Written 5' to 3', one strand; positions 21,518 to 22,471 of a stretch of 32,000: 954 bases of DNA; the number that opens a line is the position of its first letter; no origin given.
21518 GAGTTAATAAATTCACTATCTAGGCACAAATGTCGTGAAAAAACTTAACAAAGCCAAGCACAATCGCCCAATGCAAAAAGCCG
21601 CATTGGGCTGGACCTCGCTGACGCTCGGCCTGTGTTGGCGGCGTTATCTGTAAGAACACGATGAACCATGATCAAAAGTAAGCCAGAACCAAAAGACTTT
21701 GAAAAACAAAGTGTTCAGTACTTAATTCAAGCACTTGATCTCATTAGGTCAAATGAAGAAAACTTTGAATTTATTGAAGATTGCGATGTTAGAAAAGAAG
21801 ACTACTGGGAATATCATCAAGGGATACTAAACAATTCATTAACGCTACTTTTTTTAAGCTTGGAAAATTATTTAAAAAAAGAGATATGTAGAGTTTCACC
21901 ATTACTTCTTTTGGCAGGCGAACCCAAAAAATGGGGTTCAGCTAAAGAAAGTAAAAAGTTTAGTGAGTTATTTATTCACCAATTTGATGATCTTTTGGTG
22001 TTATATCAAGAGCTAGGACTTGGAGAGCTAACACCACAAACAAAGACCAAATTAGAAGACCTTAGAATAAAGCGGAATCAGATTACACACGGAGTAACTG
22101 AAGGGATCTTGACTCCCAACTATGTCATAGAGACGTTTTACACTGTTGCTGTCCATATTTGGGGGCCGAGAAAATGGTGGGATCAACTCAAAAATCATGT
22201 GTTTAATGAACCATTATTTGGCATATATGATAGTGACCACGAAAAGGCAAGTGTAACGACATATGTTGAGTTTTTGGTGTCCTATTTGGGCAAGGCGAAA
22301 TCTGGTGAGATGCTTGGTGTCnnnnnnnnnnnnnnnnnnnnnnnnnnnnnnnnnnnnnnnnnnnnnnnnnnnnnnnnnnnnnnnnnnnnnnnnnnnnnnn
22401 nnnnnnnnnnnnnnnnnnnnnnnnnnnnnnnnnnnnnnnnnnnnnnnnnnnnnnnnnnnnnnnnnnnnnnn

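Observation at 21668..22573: Cassette 2: a HEPN-like domain fused to a double zinc ribbon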

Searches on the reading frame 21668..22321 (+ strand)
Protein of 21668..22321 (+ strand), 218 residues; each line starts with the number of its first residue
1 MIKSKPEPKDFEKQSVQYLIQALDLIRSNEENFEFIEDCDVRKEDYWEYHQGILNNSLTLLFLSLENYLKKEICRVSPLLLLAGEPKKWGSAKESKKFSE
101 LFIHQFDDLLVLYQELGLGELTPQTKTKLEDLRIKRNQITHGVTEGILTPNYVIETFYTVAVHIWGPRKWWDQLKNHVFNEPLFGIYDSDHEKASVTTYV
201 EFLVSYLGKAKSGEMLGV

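Call 66: predict_structure(alignment_id=A4)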
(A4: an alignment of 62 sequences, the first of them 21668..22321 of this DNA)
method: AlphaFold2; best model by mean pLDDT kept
length: 218 residues; sequences in the alignment: 62
mean_pLDDT: 89.4   pTM: 0.86
mean pLDDT of the five models: 89.4, 88.7, 88.1, 86.9, 85.0
residues with pLDDT >= 90: 130; 70-90: 79; 50-70: 9; < 50: 0
segments of 3 or more residues with pLDDT < 50: none
pLDDT, mean of each block of 10 residues (from residue 1): 93 96 93 70 89 95 96 96 84 81 92 91 85 87 85 94 91 92 84 86 95 94
secondary structure, 60 per line:
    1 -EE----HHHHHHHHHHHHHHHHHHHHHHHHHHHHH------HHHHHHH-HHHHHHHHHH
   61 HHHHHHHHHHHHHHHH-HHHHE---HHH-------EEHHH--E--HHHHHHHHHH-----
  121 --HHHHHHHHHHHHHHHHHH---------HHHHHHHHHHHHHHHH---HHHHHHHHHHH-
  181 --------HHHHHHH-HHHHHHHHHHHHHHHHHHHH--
elements in order: H8-36 H43-49 H51-76 H78-81 H106-115 H123-140 H150-165 H169-179 H189-195 H197-216

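Call 68: fold_search(model_id=the predicted structure, library=pdb)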
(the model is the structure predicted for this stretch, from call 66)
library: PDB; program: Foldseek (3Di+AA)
matches with E <= 10: 201; with E <= 0.001: 0
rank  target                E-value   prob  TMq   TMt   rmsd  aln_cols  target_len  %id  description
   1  7ae6_A                5.0e-01  0.72  0.31  0.40   7.6       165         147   13  Crystal structure of di-AMPylated HEPN(R102A) toxin (released 2020-12-30)
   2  3i2w_B                6.3e-01  0.12  0.20  0.16  40.2       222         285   13  Crystal structure of EFC/F-BAR domain of Drosophila Syndapin/PACSIN (released 2010-03-02)
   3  9uz3_A                7.3e-01  0.08  0.17  0.06  18.8       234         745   11  Crystal structure of the indoleamine 2,3-dioxygenagse 2 (IDO2) complexed with D-Trp (released 2026-04-08)
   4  8e0l_A                9.4e-01  0.14  0.19  0.23  20.1       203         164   11  Homotrimeric variant of tcTRP9, BGL06 (released 2023-04-12)
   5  3i2w_A                1.0e+00  0.12  0.21  0.17  35.9       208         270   10  Crystal structure of EFC/F-BAR domain of Drosophila Syndapin/PACSIN (released 2010-03-02)
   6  9uyy_A                1.1e+00  0.10  0.21  0.07  19.3       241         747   10  Crystal structure of the indoleamine 2,3-dioxygenagse 2 (IDO2) complexed with L-Trp (released 2026-04-08)
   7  3axj_B                1.1e+00  0.07  0.17  0.16  16.9       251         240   13  High resolution crystal structure of C3PO (released 2011-04-20)
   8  6mrt_A                1.1e+00  0.10  0.23  0.18  36.3       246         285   15  12-meric ClyA pore complex (released 2019-05-15)
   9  7uc7                  1.2e+00  0.08  0.16  0.08  25.4       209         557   12  Stat5a Core in complex with Compound 17 (released 2023-02-15)
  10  1y1u_A                1.3e+00  0.14  0.22  0.11  25.9       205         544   12  Structure of unphosphorylated STAT5a (released 2005-10-04)
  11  8e0m_B                1.3e+00  0.07  0.16  0.18  16.4       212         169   15  Homotrimeric variant of tcTRP9, BGL15 (released 2023-04-12)
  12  6cxv_A                1.5e+00  0.05  0.16  0.10  18.0       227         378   12  Structure of the S167H mutant of human indoleamine 2,3 dioxygenase in complex with tryptophan and cyanide (released 2018-06-27)
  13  8paq_A                1.8e+00  0.14  0.24  0.29  14.1       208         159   11  Structure of the small subunit of the laccase-like Nlac protein from Pleurotus eryngii (released 2024-02-07)
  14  7tva_A                1.8e+00  0.13  0.22  0.11  26.1       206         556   12  Stat5a Core in complex with AK2292 (released 2023-02-15)
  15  8w6e_B                1.8e+00  0.08  0.17  0.23  17.9       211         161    9  De novo design of HBC599 binder (released 2024-11-27)
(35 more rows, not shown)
